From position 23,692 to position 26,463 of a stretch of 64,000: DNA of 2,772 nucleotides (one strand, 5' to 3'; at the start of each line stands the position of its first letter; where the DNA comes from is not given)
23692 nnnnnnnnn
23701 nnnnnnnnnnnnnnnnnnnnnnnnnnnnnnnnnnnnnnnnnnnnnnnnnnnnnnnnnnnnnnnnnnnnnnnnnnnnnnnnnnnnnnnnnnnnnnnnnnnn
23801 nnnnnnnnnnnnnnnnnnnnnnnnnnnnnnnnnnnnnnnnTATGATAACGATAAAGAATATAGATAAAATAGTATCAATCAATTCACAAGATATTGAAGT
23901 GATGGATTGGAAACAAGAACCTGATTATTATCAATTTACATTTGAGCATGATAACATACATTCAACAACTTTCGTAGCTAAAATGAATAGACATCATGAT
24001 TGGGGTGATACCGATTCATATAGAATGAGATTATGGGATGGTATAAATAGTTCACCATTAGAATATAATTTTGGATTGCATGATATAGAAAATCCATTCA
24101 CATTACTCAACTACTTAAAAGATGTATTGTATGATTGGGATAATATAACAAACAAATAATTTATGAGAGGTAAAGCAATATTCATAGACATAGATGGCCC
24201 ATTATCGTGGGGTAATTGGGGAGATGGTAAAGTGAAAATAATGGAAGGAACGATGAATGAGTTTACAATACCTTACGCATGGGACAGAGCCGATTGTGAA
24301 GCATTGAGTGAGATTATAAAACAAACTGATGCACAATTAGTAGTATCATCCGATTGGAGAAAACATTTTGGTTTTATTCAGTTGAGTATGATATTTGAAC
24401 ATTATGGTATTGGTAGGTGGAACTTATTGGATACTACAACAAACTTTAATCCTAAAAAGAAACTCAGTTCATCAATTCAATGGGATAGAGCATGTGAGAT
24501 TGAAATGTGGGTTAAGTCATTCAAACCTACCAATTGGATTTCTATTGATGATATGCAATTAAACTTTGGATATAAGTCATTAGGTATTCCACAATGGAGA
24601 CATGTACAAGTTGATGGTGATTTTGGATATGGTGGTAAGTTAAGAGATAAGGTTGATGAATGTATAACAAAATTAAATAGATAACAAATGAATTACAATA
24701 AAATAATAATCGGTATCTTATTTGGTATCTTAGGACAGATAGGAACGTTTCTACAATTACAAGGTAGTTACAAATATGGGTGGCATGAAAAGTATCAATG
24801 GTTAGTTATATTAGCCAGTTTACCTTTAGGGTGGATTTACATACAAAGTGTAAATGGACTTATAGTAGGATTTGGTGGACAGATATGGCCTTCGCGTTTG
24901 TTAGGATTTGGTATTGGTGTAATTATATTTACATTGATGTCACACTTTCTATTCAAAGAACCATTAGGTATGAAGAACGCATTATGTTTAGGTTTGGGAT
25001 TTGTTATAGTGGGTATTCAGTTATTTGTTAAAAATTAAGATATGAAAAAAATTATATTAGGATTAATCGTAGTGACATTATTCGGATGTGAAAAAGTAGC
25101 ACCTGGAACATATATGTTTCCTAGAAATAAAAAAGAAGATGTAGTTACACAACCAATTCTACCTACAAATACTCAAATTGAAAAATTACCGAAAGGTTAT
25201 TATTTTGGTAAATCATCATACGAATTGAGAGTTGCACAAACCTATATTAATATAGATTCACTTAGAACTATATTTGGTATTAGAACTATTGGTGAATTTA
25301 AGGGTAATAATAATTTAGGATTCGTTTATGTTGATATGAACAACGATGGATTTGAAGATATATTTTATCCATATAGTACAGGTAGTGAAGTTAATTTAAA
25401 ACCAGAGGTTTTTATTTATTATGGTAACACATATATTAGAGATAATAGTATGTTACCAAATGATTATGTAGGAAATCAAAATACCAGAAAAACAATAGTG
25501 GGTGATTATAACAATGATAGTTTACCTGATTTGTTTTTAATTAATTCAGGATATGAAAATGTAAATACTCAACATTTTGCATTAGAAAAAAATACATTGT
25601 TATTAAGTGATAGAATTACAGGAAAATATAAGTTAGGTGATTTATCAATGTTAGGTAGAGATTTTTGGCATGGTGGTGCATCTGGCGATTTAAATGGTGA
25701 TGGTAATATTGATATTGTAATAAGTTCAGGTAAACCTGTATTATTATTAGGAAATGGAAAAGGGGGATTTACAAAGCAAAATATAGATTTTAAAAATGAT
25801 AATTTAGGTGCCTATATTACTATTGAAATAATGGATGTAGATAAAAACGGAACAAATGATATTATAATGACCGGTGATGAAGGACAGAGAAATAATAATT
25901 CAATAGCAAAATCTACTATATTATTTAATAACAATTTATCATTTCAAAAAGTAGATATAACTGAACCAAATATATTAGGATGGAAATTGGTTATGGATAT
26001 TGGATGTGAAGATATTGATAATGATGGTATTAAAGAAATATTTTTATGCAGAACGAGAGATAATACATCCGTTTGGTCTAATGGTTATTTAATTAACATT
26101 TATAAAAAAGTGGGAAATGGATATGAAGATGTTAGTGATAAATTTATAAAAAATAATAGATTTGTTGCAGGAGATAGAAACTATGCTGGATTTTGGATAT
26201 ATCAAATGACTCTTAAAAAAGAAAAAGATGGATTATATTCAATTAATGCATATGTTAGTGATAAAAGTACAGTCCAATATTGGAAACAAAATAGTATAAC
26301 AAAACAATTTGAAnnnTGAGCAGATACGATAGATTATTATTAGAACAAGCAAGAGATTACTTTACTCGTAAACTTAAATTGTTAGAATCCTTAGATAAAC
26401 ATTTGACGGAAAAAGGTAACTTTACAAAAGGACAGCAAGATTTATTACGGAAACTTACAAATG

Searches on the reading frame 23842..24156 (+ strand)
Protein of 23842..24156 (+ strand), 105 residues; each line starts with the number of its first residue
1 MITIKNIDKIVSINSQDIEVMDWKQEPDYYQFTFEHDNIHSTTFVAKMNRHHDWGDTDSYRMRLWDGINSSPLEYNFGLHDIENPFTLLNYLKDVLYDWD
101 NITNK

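Call 11: search_protein_families(library=phrogs, proteins=[window:23842-24156:+], max_evalue=1)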
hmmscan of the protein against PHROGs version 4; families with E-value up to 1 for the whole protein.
window:23842-24156:+ (105 aa): 1 family
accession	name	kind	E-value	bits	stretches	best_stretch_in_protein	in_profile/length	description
phrog_1775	-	head and packaging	0.013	14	1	2-56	1233-1288/1609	minor head protein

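Call 12: search_protein_families(library=pfam, proteins=[window:23842-24156:+], max_evalue=1)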
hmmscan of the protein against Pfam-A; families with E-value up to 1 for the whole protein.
window:23842-24156:+ (105 aa): 0 families

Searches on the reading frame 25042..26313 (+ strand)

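Call 13: search_protein_families(library=pfam, proteins=[window:25042-26313:+], max_evalue=0.001)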
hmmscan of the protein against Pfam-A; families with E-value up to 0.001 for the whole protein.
window:25042-26313:+ (424 aa): 2 families
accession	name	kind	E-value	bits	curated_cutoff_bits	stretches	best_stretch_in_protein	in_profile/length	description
PF13517.12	FG-GAP_3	-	3.5e-15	56.8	26.9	3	216-275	1-60/61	FG-GAP-like repeat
PF01839.29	FG-GAP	-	2e-06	28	22.1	0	208-229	1-22/37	FG-GAP repeat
